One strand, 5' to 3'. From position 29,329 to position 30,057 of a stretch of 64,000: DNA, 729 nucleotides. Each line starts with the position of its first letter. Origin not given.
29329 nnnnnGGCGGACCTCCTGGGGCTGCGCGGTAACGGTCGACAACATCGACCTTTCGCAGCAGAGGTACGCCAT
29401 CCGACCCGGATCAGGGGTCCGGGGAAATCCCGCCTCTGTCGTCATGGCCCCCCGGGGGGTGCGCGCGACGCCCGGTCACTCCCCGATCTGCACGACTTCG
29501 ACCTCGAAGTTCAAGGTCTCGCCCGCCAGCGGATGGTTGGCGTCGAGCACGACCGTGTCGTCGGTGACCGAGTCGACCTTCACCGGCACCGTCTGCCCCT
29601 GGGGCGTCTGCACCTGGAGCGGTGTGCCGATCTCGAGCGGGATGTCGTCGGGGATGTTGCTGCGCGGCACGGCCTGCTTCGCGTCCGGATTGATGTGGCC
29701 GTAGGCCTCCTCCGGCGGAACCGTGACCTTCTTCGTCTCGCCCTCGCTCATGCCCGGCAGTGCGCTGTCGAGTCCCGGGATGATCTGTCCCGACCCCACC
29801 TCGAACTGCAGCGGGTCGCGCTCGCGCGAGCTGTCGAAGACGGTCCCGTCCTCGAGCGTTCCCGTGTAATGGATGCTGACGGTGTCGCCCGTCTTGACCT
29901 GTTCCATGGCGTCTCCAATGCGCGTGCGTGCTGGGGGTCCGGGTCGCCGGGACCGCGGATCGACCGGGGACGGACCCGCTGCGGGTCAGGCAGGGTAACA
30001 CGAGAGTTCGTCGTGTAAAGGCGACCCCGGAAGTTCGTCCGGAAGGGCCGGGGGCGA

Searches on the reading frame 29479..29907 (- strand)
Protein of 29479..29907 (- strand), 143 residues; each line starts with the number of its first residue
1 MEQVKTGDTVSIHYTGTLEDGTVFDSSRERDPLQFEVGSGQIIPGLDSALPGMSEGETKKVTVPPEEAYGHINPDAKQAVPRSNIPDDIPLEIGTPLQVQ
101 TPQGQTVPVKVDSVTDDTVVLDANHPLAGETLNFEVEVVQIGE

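Call 71: search_protein_families(library=pfam, proteins=[window:29479-29907:-], max_evalue=0.001)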
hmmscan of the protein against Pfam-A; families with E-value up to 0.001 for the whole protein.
window:29479-29907:- (143 aa): 1 family
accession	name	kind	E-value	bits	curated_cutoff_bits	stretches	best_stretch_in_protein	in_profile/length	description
PF00254.34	FKBP_C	-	1.4e-27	96.3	21.1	1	2-138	3-93/94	FKBP-type peptidyl-prolyl cis-trans isomerase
